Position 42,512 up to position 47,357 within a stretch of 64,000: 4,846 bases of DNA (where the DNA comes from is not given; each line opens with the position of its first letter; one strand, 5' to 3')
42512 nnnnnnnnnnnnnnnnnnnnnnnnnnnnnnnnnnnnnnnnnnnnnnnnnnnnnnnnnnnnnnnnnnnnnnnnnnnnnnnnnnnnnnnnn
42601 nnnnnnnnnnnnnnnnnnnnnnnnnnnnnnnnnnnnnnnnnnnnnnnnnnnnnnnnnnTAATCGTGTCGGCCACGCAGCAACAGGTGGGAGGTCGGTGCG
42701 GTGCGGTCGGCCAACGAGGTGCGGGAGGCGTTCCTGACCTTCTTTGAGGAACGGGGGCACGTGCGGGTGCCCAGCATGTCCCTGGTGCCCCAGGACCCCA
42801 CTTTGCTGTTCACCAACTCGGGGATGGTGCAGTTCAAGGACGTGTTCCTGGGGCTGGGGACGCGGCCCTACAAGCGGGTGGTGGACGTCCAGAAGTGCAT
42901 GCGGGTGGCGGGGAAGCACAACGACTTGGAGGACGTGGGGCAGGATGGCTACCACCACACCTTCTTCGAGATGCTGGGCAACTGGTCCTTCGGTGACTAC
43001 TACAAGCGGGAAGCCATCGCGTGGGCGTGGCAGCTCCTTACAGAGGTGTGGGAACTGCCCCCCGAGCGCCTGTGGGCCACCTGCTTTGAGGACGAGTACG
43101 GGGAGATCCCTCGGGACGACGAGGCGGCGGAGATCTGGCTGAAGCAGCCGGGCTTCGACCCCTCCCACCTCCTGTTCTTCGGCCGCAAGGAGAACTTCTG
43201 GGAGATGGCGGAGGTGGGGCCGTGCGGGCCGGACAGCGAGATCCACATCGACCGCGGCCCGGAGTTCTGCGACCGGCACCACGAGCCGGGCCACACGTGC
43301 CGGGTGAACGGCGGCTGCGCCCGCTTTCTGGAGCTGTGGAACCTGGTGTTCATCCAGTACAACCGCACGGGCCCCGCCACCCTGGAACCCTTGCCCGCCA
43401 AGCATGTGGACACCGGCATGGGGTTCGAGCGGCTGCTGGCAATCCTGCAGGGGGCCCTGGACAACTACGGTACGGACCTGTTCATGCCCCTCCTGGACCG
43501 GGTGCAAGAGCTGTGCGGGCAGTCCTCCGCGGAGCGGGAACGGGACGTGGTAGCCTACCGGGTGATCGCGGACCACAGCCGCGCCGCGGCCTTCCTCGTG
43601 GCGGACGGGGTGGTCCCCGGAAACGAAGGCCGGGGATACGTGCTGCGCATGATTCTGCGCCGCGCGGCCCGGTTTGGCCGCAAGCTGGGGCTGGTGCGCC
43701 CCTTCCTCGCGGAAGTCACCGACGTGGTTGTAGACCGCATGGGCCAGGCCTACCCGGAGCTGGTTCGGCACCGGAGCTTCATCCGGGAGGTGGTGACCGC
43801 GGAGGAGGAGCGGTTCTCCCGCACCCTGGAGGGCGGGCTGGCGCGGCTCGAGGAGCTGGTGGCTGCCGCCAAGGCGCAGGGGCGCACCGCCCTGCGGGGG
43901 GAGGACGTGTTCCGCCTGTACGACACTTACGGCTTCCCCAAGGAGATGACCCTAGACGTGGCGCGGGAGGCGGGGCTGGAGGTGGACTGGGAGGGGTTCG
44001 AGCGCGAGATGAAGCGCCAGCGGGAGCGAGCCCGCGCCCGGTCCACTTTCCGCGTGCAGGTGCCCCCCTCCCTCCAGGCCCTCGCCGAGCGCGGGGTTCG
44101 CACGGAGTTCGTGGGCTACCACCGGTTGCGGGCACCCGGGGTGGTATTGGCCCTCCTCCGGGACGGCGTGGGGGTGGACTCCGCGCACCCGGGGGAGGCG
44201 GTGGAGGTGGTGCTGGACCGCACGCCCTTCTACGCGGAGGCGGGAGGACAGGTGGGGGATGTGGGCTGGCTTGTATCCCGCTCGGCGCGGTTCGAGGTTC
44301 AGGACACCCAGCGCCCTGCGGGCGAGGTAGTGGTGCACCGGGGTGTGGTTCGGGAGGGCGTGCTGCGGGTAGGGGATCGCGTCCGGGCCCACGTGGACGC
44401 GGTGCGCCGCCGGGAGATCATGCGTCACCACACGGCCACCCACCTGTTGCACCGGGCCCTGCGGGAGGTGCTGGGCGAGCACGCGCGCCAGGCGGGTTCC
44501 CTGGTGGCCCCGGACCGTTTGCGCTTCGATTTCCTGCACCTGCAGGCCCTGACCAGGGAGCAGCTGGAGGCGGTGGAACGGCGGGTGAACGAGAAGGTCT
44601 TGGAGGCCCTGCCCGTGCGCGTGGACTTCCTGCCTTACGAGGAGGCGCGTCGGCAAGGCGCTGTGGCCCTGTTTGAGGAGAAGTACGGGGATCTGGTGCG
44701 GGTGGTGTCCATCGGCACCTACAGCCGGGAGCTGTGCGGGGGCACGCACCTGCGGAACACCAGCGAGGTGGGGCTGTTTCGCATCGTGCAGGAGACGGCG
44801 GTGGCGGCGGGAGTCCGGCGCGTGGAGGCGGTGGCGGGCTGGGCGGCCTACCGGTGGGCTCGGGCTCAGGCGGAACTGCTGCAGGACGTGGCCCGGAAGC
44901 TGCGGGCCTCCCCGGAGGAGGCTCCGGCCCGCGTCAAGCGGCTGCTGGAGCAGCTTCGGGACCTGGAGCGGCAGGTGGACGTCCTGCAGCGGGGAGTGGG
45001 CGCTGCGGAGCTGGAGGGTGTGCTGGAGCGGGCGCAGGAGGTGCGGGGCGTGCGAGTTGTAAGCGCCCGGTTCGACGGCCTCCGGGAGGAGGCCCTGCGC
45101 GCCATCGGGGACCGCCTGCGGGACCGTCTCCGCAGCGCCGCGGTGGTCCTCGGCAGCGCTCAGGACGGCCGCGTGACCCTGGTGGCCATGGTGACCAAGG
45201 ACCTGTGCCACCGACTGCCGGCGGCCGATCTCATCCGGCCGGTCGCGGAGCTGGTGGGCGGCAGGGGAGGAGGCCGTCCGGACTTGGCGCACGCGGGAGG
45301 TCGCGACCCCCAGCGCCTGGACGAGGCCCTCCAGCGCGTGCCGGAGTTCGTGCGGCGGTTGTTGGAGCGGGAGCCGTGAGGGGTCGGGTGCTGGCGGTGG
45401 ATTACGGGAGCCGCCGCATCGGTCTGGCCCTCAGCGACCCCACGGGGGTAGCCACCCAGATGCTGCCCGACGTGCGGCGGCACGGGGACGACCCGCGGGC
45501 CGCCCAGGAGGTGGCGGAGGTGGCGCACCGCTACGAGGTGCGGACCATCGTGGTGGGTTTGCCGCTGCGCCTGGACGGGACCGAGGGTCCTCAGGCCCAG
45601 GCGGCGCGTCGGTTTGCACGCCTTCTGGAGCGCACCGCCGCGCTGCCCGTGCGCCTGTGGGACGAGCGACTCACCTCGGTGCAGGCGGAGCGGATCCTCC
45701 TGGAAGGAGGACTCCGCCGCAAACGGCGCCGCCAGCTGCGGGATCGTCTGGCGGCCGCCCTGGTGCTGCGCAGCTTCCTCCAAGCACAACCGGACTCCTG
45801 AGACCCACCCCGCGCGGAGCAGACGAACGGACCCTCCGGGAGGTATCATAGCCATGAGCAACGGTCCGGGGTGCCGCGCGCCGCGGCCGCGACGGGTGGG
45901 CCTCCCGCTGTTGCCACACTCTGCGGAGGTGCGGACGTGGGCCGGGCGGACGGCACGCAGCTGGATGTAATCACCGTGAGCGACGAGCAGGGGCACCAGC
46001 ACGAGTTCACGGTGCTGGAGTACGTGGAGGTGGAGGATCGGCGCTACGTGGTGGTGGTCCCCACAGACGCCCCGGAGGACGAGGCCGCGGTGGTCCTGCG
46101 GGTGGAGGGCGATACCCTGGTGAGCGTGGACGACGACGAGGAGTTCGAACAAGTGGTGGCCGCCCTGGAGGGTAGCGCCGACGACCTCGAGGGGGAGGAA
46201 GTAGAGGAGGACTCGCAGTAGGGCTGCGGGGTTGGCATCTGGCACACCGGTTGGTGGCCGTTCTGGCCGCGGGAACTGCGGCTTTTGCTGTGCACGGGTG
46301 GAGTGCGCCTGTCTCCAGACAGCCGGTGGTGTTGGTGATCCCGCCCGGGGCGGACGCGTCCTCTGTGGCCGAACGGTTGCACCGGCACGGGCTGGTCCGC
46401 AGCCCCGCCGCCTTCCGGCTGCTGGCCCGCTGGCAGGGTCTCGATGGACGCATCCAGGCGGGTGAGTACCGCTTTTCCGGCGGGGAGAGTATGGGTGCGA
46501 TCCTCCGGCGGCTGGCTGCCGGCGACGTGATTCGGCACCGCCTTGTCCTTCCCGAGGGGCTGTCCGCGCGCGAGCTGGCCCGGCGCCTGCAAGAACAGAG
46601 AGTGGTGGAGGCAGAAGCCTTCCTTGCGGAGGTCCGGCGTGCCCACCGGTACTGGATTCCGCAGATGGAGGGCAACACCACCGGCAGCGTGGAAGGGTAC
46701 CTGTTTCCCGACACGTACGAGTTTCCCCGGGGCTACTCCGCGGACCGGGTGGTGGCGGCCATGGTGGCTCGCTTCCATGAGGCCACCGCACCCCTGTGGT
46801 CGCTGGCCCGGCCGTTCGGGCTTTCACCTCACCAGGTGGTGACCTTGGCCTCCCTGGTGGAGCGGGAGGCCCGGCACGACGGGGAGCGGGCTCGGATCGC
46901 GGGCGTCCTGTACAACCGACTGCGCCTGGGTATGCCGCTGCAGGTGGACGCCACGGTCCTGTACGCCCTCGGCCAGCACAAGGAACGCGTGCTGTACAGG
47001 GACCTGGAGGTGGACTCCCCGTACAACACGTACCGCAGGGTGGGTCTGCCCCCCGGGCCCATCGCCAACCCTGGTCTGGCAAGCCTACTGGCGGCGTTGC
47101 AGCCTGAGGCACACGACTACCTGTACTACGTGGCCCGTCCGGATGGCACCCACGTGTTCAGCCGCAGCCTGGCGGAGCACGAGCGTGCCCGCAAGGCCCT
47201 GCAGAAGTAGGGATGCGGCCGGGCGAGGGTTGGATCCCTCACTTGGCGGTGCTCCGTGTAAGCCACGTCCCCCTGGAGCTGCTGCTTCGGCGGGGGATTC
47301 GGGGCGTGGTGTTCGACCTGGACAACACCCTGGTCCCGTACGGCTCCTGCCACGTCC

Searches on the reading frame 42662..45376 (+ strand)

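Call 52: search_protein_families(library=pfam, proteins=[window:42662-45376:+], max_evalue=0.000001)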
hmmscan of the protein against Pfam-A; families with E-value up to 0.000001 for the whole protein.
window:42662-45376:+ (905 aa): 3 families
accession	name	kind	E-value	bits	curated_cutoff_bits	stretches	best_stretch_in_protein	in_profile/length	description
PF01411.24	tRNA-synt_2c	-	6.4e-204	679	30.3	1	19-580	1-550/552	tRNA synthetases class II (A)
PF07973.19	tRNA_SAD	-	1e-16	61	24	1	679-722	1-44/44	Threonyl and Alanyl tRNA synthetase second additional domain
PF02272.25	DHHA1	-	3.2e-12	47.3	25.9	1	797-898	2-101/102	DHHA1 domain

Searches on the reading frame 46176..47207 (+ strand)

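Call 52: search_protein_families(library=pfam, proteins=[window:46176-47207:+], max_evalue=0.000001)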
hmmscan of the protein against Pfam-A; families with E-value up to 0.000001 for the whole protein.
window:46176-47207:+ (344 aa): 1 family
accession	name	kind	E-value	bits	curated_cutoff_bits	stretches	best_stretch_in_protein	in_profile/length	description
PF02618.21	YceG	-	4.9e-91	305.5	32.4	1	54-340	2-274/275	YceG-like family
